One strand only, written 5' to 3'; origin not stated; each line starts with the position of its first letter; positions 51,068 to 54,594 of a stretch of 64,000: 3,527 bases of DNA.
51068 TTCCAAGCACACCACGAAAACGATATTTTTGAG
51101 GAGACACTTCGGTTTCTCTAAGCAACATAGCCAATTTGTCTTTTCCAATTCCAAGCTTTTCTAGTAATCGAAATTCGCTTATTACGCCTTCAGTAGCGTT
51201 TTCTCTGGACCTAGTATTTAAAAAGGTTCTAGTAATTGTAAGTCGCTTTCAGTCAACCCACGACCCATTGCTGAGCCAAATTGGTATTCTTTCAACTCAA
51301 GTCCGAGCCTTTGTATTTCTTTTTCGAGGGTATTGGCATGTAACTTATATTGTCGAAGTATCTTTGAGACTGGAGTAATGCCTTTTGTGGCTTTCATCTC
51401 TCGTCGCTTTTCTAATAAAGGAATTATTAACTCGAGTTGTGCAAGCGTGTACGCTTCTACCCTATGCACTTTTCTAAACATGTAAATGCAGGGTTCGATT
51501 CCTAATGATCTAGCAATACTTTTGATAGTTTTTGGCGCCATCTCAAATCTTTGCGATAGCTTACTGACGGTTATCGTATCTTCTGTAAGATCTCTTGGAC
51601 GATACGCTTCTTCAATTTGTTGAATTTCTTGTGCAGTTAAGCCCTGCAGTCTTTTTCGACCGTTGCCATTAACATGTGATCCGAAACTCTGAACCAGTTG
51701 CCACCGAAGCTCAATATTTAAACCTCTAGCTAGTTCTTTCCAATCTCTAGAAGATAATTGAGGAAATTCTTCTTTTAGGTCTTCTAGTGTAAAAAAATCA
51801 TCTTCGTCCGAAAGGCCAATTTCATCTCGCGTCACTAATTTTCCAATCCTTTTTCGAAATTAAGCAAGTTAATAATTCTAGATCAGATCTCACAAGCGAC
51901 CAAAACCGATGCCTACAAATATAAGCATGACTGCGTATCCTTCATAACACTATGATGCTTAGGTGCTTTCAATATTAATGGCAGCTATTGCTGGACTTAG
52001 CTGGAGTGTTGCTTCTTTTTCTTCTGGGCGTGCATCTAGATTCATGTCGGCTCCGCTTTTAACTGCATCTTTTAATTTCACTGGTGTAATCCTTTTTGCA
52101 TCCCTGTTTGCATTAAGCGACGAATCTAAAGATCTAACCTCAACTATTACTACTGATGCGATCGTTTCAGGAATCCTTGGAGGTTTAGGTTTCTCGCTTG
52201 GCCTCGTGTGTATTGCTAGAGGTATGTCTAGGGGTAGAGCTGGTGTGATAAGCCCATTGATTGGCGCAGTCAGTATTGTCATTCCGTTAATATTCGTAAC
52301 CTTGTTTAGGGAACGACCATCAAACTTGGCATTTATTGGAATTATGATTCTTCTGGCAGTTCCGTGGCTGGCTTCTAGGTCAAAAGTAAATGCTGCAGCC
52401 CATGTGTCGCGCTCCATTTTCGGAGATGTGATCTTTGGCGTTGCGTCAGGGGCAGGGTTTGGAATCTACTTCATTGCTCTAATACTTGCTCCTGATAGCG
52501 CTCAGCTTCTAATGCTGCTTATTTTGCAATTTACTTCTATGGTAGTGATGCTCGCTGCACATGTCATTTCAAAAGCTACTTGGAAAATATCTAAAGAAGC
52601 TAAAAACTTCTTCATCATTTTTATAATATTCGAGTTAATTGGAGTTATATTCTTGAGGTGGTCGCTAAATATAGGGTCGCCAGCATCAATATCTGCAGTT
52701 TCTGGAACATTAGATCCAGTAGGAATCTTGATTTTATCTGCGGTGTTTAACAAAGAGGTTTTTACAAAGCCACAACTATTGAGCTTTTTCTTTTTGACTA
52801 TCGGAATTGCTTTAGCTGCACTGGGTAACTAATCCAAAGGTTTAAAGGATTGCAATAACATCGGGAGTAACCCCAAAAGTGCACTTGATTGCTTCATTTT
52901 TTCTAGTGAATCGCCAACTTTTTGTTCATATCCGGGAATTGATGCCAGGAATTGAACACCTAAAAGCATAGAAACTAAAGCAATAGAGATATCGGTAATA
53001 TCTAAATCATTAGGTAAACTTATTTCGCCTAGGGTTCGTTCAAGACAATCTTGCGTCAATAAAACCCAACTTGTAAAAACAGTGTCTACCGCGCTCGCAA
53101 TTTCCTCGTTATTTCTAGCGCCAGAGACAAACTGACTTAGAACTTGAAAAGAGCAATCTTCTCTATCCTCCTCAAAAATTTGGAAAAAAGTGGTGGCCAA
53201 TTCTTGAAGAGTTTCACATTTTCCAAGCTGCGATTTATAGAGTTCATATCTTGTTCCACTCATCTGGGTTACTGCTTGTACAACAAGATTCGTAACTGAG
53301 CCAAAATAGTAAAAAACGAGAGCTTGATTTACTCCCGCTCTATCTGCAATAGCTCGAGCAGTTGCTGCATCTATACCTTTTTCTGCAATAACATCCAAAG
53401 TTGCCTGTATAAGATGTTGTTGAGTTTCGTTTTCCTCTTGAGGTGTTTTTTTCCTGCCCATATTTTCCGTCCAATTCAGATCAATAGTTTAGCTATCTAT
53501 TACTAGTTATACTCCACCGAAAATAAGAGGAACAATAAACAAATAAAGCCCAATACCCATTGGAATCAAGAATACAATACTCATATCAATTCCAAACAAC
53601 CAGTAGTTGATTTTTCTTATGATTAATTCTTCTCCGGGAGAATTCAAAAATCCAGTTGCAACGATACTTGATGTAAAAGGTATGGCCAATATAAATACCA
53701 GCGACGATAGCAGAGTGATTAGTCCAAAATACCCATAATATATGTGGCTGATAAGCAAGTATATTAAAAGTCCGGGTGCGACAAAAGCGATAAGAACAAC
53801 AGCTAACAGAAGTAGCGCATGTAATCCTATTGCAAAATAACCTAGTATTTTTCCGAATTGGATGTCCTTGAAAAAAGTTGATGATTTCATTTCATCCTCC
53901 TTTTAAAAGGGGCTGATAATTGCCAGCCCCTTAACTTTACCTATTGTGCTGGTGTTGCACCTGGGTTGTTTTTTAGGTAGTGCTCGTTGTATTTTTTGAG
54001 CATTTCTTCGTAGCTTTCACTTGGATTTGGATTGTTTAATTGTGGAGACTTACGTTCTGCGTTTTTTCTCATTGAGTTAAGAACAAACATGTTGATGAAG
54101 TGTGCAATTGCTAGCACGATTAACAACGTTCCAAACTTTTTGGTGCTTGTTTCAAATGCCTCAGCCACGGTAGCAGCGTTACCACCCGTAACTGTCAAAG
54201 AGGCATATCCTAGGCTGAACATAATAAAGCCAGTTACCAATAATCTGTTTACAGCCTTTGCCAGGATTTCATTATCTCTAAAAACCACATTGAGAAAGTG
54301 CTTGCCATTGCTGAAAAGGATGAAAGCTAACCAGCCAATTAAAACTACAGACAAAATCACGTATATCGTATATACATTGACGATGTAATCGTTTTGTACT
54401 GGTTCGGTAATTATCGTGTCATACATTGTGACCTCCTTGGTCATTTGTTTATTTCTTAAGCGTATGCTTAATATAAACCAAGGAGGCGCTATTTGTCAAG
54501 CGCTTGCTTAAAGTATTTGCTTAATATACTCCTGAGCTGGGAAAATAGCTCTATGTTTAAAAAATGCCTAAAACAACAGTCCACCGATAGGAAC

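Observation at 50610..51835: Two adjacent ORFs encode six copies of an unrecognised ~55-aa HTH-like module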

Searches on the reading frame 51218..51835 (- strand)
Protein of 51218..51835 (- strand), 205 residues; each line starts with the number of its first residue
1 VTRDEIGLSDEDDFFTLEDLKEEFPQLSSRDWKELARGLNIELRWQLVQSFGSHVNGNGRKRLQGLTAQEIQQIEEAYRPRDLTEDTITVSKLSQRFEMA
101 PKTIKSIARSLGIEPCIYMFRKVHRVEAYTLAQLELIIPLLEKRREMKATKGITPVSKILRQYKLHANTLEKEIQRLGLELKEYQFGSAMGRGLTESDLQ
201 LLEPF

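Call 5: search_protein_families(library=pfam, proteins=[window:51218-51835:-], max_evalue=10)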
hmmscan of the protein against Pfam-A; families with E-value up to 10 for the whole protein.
window:51218-51835:- (205 aa): 0 families

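Call 6: search_protein_families(library=ncbifam, proteins=[window:51218-51835:-], max_evalue=10)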
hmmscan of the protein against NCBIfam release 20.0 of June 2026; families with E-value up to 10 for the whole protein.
window:51218-51835:- (205 aa): 0 families

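Call 7: search_protein_families(library=phrogs, proteins=[window:51218-51835:-], max_evalue=10)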
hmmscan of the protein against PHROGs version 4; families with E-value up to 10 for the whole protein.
window:51218-51835:- (205 aa): 3 families
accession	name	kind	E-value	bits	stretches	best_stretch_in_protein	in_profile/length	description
phrog_20467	-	DNA, RNA and nucleotide metabolism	0.0017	19.2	1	70-112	61-103/112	HNH endonuclease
phrog_323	-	transcription regulation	0.015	15.9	1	81-131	158-203/319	transcriptional regulator, D5-like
phrog_10522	-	unknown function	0.34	12.1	0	163-182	16-35/81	-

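Call 8: find_homologous_proteins(query=window:51218-51835:-)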
Query window:51218-51835:- (205 aa): 1 proteins with E <= 0.001 among 252 candidates.
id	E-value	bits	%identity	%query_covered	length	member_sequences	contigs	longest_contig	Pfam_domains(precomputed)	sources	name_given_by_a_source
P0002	3.3e-128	443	100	100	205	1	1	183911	-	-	-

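Call 79: search_protein_families(library=padloc, proteins=[window:51218-51835:-], max_evalue=0.001)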
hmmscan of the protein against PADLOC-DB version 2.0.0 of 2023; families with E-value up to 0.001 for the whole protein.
window:51218-51835:- (205 aa): 0 families

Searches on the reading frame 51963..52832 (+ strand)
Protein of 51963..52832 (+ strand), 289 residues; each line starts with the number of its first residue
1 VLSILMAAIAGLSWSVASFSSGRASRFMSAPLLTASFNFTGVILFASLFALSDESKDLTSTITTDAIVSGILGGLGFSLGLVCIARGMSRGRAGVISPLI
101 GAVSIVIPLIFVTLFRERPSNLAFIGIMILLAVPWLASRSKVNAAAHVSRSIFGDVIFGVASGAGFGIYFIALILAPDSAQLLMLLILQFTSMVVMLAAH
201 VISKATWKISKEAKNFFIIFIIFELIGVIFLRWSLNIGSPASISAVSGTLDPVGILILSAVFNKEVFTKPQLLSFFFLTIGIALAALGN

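Call 36: search_protein_families(library=pfam, proteins=[window:51963-52832:+], max_evalue=0.01)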
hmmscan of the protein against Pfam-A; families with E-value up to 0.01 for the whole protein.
window:51963-52832:+ (289 aa): 1 family
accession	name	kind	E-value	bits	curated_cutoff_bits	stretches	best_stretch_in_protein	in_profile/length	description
PF00892.27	EamA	-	4e-16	60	28.2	2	2-132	2-128/135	EamA-like transporter family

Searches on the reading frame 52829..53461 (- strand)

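Call 36: search_protein_families(library=pfam, proteins=[window:52829-53461:-], max_evalue=0.01)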
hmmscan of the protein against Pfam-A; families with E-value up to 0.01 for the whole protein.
window:52829-53461:- (210 aa): 3 families
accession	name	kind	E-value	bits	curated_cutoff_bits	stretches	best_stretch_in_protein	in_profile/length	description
PF00440.29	TetR_N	-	2.9e-12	46.6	24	1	17-60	1-44/47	Bacterial regulatory proteins, tetR family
PF16925.10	TetR_C_13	-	0.0076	17.1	27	0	117-177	37-97/109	Tetracyclin repressor-like, C-terminal domain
PF21993.1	TetR_C_13_2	-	0.0096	16.6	27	0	83-142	3-62/103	Transcriptional regulator LmrA/YxaF-like, C-terminal domain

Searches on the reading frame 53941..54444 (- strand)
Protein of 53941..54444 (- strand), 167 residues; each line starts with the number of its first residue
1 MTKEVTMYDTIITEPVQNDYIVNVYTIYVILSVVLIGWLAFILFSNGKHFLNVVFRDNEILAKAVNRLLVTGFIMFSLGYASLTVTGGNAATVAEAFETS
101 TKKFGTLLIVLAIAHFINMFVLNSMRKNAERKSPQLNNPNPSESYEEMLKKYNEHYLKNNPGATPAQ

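Call 36: search_protein_families(library=pfam, proteins=[window:53941-54444:-], max_evalue=0.01)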
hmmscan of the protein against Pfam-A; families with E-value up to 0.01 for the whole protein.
window:53941-54444:- (167 aa): 3 families
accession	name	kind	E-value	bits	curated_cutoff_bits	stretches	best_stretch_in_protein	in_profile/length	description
PF12698.13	ABC2_membrane_3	-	3.2e-05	23.6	31.6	1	24-151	211-317/347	ABC-2 family transporter protein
PF11368.13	DUF3169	-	0.0046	17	31.6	1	19-142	50-172/250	Protein of unknown function (DUF3169)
PF00654.25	Voltage_CLC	-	0.0062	16.2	24.8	1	24-121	162-256/346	Voltage gated chloride channel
